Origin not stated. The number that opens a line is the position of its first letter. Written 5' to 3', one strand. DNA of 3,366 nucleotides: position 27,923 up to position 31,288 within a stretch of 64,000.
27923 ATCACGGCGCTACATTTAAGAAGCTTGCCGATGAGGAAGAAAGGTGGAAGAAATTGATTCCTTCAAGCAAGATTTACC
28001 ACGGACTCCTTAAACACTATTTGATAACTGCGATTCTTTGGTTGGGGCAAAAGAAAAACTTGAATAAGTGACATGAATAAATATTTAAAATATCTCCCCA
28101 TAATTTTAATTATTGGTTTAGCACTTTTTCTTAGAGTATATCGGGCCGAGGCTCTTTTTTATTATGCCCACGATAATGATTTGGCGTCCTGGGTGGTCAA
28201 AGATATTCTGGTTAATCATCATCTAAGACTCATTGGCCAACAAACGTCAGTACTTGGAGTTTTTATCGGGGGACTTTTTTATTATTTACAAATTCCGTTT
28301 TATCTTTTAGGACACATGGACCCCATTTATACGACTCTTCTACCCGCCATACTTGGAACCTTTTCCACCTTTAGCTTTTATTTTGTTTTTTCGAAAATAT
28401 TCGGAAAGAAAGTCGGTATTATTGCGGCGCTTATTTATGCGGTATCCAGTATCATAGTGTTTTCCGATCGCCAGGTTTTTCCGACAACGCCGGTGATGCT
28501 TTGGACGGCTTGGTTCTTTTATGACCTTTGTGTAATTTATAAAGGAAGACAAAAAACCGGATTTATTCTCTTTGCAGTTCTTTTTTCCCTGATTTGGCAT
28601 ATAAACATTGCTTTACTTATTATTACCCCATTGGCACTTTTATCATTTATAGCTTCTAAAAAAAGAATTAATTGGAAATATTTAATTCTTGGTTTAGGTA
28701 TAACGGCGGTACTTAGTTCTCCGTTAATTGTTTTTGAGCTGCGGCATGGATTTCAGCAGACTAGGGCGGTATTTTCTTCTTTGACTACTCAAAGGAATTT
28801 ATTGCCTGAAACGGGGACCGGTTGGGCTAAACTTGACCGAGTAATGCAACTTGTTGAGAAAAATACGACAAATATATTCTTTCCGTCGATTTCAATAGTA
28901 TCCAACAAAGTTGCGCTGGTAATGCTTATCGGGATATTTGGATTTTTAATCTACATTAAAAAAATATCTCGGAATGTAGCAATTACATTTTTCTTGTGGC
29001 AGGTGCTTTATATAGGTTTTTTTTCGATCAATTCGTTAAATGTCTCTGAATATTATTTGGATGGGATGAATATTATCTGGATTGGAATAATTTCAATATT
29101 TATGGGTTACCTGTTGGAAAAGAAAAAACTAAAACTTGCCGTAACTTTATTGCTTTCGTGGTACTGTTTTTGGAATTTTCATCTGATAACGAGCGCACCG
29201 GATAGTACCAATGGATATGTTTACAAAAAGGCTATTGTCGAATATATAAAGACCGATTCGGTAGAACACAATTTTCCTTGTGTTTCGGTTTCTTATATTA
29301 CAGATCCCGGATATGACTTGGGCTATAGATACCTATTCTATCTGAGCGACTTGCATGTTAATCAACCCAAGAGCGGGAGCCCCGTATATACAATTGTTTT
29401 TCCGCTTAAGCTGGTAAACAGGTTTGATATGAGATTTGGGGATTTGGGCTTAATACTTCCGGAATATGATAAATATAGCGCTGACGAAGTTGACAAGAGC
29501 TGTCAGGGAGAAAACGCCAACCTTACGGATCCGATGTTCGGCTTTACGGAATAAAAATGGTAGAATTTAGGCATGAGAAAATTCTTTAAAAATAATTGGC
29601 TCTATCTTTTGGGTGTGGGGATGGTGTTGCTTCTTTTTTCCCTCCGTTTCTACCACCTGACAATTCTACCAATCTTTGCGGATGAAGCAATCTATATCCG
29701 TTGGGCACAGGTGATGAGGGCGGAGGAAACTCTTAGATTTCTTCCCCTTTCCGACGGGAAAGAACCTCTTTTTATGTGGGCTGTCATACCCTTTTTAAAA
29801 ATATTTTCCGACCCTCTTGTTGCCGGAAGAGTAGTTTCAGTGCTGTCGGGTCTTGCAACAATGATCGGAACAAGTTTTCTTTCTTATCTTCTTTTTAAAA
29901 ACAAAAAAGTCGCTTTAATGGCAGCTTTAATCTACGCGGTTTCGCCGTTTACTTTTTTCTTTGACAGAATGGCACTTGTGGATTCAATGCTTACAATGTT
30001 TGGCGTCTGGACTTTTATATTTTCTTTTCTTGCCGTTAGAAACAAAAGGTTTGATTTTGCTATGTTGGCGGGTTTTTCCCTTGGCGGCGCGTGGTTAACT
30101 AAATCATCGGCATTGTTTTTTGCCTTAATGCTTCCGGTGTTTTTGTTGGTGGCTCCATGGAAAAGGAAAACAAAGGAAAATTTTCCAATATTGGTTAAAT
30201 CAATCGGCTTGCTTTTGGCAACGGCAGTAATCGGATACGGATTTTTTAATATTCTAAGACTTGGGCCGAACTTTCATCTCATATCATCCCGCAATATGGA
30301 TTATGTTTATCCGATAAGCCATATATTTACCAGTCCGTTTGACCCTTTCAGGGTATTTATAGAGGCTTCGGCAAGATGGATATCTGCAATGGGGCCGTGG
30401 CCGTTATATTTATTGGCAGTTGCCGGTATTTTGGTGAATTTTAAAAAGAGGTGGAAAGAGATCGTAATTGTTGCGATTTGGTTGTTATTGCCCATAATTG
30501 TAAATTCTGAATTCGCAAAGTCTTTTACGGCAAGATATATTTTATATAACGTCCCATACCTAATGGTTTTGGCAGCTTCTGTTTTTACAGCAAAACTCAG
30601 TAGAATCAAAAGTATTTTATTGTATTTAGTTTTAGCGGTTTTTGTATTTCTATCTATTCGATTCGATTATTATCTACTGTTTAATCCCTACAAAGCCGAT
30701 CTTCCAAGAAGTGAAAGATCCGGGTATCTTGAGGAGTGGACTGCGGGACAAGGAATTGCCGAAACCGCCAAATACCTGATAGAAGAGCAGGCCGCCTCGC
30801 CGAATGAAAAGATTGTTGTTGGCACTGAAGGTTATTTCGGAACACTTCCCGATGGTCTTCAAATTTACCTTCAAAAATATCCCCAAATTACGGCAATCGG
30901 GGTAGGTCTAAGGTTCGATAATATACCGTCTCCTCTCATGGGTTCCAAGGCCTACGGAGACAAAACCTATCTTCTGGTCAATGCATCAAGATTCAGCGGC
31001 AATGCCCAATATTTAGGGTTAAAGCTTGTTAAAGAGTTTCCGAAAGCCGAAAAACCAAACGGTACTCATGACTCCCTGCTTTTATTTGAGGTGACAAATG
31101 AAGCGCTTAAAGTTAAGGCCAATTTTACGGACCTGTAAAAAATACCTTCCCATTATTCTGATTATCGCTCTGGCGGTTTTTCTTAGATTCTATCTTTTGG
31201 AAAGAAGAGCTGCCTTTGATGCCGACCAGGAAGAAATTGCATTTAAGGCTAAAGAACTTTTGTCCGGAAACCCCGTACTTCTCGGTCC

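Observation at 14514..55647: A 41-kb surface-glycosylation island with 19 polytopic GT-C-like membrane proteins, 11 GT2/GT4 enzymes and a Wzx flippase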

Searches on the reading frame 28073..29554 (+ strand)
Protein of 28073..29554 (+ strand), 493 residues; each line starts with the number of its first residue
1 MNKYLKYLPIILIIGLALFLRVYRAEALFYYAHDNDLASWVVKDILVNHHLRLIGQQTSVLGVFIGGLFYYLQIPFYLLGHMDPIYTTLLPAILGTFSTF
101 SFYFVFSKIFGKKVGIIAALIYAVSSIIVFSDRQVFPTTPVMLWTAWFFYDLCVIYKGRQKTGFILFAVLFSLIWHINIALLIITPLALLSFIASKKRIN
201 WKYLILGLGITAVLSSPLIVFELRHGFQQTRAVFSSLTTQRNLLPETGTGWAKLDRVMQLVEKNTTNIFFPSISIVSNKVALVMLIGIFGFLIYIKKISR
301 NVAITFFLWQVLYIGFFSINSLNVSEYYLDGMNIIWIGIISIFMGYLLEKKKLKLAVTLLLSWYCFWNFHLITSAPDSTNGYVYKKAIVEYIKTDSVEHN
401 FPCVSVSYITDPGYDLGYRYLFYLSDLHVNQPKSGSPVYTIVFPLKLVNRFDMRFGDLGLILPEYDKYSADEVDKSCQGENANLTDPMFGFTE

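Call 4: search_protein_families(library=pfam, proteins=[window:28073-29554:+], max_evalue=0.01)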
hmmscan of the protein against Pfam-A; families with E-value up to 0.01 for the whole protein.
window:28073-29554:+ (493 aa): 1 family
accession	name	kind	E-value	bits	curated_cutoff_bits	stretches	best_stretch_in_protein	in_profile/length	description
PF13231.12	PMT_2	-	0.00054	20.6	26.1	1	70-219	8-158/160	Dolichyl-phosphate-mannose-protein mannosyltransferase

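Call 13: search_protein_families(library=ncbifam, proteins=[window:28073-29554:+], max_evalue=0.01)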
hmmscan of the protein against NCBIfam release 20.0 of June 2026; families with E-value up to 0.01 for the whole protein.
window:28073-29554:+ (493 aa): 1 family
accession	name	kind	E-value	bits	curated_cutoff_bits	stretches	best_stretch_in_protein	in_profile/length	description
TIGR04154.1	archaeo_STT3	subfamily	0.0067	14.8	450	1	87-130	98-141/831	oligosaccharyl transferase, archaeosortase A system-associated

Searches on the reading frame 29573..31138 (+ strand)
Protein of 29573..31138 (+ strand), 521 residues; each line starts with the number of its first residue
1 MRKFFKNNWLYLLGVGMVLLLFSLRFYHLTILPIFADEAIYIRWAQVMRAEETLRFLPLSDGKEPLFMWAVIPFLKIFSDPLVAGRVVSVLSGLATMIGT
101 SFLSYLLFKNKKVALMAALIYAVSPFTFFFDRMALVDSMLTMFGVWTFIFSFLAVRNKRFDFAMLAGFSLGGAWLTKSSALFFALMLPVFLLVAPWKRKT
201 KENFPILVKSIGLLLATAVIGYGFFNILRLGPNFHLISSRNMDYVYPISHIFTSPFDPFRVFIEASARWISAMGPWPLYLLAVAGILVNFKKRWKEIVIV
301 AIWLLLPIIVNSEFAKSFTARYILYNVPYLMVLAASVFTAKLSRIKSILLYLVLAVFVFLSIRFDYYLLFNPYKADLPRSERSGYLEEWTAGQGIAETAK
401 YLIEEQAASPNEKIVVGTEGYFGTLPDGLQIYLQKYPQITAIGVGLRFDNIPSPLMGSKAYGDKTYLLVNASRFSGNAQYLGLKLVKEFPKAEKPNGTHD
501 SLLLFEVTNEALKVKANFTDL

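Call 4: search_protein_families(library=pfam, proteins=[window:29573-31138:+], max_evalue=0.01)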
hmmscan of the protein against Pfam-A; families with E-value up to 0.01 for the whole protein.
window:29573-31138:+ (521 aa): 2 families
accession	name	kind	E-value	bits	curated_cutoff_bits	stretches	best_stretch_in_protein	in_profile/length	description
PF13231.12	PMT_2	-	6.8e-16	59.3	26.1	1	65-220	4-158/160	Dolichyl-phosphate-mannose-protein mannosyltransferase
PF02366.24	PMT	-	2.3e-09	37.6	22.7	1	62-207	61-212/245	Dolichyl-phosphate-mannose-protein mannosyltransferase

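Call 59: search_protein_families(library=ncbifam, proteins=[window:29573-31138:+], max_evalue=0.00001)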
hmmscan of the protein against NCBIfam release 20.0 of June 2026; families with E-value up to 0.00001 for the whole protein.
window:29573-31138:+ (521 aa): 1 family
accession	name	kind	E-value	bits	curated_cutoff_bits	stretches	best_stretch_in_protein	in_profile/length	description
TIGR03663.1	TIGR03663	subfamily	7.5e-09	35.1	126.25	1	17-200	7-187/435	flippase activity-associated protein Agl23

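Call 84: search_solved_structures(query=window:29573-31138:+, max_evalue=0.01)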
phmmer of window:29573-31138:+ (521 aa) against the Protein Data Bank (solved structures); distinct sequences matched with E-value up to 0.01: 0.
